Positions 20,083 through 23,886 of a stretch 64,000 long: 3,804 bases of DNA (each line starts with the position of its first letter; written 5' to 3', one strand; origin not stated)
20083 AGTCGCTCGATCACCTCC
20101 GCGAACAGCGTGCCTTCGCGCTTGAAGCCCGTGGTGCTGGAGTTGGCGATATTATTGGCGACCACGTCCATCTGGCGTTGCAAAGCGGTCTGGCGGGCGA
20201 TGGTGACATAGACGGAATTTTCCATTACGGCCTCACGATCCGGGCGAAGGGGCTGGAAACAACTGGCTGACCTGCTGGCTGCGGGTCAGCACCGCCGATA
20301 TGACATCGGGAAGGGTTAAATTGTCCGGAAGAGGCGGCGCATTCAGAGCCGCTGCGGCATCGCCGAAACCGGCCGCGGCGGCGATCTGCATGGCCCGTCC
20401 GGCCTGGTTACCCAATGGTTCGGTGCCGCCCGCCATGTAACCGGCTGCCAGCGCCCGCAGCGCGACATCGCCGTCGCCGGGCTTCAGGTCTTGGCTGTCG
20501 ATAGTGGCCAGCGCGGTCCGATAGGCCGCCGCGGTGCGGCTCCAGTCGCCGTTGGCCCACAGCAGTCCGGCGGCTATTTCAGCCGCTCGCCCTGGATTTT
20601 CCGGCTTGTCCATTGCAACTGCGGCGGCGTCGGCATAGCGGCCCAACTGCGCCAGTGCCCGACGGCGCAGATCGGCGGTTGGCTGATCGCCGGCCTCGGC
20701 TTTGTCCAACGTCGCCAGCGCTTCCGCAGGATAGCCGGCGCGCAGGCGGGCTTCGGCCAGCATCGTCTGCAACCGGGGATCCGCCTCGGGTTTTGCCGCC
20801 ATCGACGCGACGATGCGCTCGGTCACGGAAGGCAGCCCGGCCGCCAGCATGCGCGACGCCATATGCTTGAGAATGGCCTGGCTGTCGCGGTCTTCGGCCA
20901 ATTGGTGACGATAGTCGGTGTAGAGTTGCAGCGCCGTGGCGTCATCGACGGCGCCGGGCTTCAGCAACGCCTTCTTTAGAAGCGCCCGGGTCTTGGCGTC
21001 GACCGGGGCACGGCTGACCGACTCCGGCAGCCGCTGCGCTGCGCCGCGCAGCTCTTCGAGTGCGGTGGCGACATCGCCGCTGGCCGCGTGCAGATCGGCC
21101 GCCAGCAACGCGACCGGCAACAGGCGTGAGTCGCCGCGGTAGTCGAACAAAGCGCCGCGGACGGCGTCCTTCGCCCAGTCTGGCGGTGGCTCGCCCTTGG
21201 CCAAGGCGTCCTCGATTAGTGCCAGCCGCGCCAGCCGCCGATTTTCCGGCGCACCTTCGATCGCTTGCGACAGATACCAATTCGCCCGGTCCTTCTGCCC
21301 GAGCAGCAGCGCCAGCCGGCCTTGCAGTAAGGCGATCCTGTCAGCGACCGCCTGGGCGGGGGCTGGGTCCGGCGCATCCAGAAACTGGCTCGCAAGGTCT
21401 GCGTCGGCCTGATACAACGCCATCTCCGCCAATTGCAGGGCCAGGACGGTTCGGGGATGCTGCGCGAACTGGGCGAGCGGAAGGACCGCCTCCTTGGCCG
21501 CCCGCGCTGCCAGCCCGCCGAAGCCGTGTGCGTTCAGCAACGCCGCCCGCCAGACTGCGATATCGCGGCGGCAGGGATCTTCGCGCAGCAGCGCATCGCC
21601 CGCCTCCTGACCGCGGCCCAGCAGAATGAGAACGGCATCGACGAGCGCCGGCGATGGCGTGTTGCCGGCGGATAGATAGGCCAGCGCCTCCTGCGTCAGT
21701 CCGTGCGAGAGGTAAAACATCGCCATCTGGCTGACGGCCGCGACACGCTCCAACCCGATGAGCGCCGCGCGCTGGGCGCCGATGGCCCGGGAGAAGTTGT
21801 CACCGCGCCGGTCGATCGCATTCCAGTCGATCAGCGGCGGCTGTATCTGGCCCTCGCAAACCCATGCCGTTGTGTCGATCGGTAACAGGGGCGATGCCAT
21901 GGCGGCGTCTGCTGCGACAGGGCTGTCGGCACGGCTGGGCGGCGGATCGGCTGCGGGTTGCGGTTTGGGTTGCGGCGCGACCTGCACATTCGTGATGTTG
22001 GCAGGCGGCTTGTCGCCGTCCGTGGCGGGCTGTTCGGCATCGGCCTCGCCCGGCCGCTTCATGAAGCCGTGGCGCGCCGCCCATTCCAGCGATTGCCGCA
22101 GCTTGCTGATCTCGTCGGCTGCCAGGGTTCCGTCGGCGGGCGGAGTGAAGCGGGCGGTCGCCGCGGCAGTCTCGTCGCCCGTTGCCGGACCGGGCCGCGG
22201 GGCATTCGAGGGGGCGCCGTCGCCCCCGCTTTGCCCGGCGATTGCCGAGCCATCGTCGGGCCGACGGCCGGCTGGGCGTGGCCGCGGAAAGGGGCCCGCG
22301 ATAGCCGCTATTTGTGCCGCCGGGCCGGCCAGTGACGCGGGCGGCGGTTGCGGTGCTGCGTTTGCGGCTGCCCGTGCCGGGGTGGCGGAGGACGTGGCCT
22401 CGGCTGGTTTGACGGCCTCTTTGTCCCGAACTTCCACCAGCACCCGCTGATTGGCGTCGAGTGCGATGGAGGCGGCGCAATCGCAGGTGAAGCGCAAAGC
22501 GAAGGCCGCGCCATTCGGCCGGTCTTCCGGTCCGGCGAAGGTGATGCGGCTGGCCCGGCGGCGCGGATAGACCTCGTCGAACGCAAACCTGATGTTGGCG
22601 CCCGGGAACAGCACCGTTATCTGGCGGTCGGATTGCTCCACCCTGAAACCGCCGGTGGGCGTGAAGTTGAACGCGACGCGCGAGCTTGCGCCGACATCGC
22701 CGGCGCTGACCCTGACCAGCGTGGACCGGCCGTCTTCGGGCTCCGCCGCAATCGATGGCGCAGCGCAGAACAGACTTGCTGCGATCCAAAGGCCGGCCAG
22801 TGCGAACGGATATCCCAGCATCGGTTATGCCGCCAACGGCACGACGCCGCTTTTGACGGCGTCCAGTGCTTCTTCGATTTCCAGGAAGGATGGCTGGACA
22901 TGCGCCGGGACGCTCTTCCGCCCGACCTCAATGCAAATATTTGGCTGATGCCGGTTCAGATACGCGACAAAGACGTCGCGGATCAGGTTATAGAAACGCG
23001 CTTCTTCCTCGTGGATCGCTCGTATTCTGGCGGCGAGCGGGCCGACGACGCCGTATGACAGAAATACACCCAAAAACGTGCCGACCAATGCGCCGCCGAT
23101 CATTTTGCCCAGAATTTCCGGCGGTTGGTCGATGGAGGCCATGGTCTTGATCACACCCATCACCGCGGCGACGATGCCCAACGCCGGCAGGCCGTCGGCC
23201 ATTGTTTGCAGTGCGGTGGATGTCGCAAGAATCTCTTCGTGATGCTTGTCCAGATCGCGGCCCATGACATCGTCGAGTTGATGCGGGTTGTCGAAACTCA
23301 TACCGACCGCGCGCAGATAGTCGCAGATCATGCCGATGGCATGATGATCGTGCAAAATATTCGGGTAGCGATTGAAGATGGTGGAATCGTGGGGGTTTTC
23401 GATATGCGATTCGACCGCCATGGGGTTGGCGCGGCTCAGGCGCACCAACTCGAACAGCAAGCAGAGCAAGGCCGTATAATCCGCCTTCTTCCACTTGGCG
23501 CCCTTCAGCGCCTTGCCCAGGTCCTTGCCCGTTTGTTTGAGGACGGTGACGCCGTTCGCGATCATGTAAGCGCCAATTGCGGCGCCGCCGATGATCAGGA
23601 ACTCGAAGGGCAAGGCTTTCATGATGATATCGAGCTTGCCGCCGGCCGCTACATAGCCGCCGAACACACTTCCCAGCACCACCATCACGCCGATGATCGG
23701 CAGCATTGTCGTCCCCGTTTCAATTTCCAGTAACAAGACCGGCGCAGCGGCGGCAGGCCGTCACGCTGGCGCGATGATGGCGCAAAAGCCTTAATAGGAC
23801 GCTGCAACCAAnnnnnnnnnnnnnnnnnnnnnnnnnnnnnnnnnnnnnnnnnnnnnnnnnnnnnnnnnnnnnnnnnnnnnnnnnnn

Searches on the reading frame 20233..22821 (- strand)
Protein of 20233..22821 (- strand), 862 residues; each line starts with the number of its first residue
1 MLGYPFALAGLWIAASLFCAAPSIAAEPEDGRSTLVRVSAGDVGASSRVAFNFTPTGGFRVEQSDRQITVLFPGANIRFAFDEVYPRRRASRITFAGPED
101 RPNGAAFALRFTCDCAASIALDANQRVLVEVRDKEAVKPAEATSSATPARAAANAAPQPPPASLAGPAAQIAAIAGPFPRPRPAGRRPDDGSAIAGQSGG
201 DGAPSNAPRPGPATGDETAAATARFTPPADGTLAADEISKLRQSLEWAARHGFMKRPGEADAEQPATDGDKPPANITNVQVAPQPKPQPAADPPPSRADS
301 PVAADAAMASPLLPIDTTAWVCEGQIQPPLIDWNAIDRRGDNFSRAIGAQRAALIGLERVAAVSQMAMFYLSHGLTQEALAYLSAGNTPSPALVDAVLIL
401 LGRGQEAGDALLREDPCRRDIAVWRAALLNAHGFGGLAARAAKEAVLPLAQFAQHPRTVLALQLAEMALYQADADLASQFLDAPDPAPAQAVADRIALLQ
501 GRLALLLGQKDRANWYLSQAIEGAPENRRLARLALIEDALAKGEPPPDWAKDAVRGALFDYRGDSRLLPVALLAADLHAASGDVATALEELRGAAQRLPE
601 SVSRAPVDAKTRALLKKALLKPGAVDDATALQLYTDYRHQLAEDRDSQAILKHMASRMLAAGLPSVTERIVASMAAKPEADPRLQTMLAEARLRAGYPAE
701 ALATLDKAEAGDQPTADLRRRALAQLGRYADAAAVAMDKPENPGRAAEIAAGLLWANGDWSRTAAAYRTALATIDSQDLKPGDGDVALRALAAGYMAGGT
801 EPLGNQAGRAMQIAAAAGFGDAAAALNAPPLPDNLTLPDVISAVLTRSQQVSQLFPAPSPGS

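Call 28: search_protein_families(library=pfam, proteins=[window:20233-22821:-], max_evalue=0.01)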
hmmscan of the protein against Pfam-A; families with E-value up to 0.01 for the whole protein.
window:20233-22821:- (862 aa): 1 family
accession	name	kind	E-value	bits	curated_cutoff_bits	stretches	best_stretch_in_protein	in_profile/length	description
PF13428.12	TPR_14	-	0.0016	19.4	23.5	0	682-726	1-44/44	Tetratricopeptide repeat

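Call 61: search_solved_structures(query=window:20233-22821:-, max_evalue=5)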
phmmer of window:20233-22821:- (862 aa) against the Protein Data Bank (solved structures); distinct sequences matched with E-value up to 5: 1.
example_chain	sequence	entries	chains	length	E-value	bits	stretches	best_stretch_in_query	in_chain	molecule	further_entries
9lys_A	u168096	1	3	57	1.2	10.8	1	642-692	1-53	dAIT03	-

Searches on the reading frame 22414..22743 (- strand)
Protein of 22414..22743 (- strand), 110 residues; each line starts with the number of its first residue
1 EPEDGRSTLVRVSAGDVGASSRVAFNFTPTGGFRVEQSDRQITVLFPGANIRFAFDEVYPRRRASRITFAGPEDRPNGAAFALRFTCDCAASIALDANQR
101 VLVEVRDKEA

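Call 66: search_solved_structures(query=A5, max_evalue=10, show_alignments=2)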
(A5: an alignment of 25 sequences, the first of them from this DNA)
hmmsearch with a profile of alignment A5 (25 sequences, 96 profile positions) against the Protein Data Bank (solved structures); distinct sequences matched with E-value up to 10: 4.
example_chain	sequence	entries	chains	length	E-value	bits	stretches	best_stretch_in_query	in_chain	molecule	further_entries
3jc8_Qa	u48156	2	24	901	0.00031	24.2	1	4-62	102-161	PilQ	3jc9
1dbi_A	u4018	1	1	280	0.52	13.9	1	64-84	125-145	AK.1 SERINE PROTEASE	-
3hrd_A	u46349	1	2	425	0.82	13.2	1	14-86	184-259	Nicotinate dehydrogenase large molybdopterin subunit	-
9fqr_HU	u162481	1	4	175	1.6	12.3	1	23-74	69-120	DPY30 domain-containing protein 1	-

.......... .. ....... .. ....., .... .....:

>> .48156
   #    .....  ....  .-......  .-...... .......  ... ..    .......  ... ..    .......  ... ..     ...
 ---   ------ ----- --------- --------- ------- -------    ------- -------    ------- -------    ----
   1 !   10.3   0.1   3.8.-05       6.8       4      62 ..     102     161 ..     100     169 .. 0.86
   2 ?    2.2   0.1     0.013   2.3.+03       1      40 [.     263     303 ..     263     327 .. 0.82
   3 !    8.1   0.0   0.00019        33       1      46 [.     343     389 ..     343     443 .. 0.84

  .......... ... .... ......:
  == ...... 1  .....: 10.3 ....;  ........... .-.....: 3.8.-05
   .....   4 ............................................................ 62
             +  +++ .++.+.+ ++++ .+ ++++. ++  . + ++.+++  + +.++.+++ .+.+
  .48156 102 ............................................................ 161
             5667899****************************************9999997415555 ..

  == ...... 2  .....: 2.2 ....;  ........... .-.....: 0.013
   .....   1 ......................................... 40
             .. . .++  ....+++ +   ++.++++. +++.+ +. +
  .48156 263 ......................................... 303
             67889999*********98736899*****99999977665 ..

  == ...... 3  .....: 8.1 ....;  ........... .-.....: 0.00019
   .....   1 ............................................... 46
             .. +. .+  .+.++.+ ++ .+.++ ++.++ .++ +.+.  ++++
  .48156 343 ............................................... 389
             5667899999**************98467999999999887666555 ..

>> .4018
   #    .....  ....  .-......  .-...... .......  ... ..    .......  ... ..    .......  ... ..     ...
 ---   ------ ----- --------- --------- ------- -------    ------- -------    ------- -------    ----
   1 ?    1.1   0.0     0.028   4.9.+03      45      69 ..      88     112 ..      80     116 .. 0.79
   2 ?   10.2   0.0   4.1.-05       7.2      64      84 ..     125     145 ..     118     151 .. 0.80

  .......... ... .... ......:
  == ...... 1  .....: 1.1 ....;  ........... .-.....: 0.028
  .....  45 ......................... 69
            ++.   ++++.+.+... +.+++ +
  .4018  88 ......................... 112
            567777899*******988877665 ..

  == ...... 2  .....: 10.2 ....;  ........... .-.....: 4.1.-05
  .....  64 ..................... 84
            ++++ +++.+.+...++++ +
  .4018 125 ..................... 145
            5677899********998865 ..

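Call 67: search_protein_families(library=pfam, alignment_id=A5, max_evalue=10)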
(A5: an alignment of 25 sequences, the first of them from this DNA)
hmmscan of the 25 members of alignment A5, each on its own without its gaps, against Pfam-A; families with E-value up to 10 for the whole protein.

A. member 1, seq(110 aa): 0 families

B. families by the number of members that match (of 25 scanned): 4 families
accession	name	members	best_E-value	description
PF24837.1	AMIN-like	4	0.00049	AMIN-like domain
PF11741.13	AMIN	3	0.00047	AMIN domain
PF20611.3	DUF6801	1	0.045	Family of unknown function (DUF6801)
PF14014.11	DUF4230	1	0.14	Protein of unknown function (DUF4230)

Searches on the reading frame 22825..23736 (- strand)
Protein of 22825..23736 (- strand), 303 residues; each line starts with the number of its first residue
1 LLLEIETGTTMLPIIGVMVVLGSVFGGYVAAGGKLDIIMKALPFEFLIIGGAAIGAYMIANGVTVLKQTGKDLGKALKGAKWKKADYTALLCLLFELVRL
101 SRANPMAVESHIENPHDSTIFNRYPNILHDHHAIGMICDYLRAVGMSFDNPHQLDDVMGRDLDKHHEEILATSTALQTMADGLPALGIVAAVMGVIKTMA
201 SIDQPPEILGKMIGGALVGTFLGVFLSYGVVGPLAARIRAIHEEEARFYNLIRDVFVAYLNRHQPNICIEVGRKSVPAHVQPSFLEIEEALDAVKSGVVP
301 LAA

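Call 5: search_protein_families(library=pfam, proteins=[window:22825-23736:-], max_evalue=1)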
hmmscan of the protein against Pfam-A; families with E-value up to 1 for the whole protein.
window:22825-23736:- (303 aa): 2 families
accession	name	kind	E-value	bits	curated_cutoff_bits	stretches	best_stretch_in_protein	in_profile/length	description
PF20560.3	MotA_N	-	3.5e-33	114.1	27.3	1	14-103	1-89/91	Motility protein A N-terminal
PF01618.21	MotA_ExbB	-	4.2e-12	46.4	22.9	1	149-245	22-121/127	MotA/TolQ/ExbB proton channel family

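Call 6: search_protein_families(library=ncbifam, proteins=[window:22825-23736:-], max_evalue=1)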
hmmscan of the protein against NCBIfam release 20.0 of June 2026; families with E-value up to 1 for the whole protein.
window:22825-23736:- (303 aa): 8 families
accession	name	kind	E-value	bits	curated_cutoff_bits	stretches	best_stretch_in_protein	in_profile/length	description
TIGR03818.1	MotA1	equivalog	9.5e-109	362.9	303.8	1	11-291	1-280/282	flagellar motor stator protein MotA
NF005997.1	PRK08124.1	equivalog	2.1e-19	69.5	340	1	13-267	5-237/259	flagellar motor stator protein MotA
NF006583.0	PRK09109.1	equivalog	1e-15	57.6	237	1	12-267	4-236/246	flagellar motor protein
NF006527.0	PRK08990.1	equivalog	2e-09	37.1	341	1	155-268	122-234/254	flagellar motor protein PomA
NF006284.1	PRK08456.1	equivalog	3.6e-09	36.2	380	1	150-244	120-213/252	flagellar motor stator protein MotA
NF005383.1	PRK06926.1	equivalog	1.8e-06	27.2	394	1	157-247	132-221/271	flagellar motor protein MotP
NF005237.0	PRK06743.1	equivalog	0.0073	15.6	373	1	148-239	139-228/277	flagellar motor protein MotP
NF040989.1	MamN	equivalog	0.015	14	500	1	174-252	286-364/437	magnetosome biogenesis transporter MamN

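Call 11: find_encoding_contigs(protein=window:22825-23706:-, flank=10000, max_places=3)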
Protein window:22825-23706:- (293 aa): 11 contigs read that carry it; 3 places shown.
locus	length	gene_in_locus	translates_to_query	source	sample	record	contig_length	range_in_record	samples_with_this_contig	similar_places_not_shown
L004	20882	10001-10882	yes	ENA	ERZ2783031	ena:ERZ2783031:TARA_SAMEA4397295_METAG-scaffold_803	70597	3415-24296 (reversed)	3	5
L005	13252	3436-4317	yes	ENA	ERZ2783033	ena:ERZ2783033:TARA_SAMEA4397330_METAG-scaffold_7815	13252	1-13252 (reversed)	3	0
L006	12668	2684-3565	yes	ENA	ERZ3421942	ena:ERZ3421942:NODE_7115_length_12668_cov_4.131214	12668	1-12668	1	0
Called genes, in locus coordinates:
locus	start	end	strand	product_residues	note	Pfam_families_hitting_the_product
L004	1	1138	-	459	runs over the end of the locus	PF02321:OEP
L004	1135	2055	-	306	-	PF01135:PCMT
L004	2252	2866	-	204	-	-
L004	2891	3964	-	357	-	PF03448:MgtE_N (faint), PF14842:FliG_N, PF14841:FliG_M, PF14842:FliG_N (weak), PF01706:FliG_C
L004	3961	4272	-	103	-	-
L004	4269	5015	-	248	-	PF00813:FliP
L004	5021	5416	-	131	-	PF01052:FliMN_C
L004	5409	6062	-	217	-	-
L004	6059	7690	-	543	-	PF01514:YscJ_FliF, PF08345:YscJ_FliF_C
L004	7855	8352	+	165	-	PF03748:FliL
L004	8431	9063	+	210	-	-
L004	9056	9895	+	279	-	-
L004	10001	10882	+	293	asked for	PF20560:MotA_N, PF01618:MotA_ExbB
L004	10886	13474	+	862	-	-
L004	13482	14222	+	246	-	PF00460:Flg_bb_rod, PF22692:LlgE_F_G_D1, PF06429:Flg_bbr_C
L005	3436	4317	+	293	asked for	PF20560:MotA_N, PF01618:MotA_ExbB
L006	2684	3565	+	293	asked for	PF20560:MotA_N, PF01618:MotA_ExbB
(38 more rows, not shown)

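Call 96: list_cluster_members(proteins=[P0014, window:22825-23706:-, window:29743-30816:+, window:25355-25852:-, window:24644-25276:-, window:20233-22821:-])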
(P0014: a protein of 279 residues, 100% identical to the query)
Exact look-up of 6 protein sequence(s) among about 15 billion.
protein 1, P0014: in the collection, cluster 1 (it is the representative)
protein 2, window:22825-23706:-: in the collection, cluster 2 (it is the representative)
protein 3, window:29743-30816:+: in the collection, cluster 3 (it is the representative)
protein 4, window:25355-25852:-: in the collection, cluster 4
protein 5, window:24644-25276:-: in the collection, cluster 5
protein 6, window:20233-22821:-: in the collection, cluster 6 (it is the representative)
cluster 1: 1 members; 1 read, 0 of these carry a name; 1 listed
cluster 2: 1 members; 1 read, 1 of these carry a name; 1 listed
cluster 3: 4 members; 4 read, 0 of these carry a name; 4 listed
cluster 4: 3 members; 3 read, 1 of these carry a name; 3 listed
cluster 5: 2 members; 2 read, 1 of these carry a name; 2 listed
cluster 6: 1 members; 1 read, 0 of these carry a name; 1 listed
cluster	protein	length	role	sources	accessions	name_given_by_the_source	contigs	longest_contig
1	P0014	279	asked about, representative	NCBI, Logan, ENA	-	-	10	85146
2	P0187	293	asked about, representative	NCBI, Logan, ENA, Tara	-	strand:+ start:569 stop:1450 length:882 start_codon:yes stop_codon:yes gene_type:complete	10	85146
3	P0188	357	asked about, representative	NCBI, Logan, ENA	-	-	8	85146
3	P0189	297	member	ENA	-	-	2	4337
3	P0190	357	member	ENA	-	-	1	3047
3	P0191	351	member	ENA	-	-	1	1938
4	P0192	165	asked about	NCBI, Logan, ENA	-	-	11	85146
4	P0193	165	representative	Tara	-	strand:+ start:140 stop:637 length:498 start_codon:yes stop_codon:yes gene_type:complete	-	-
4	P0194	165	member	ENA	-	-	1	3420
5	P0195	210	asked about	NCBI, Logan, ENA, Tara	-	strand:+ start:440 stop:1072 length:633 start_codon:yes stop_codon:yes gene_type:complete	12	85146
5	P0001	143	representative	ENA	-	-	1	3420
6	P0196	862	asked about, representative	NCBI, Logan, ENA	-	-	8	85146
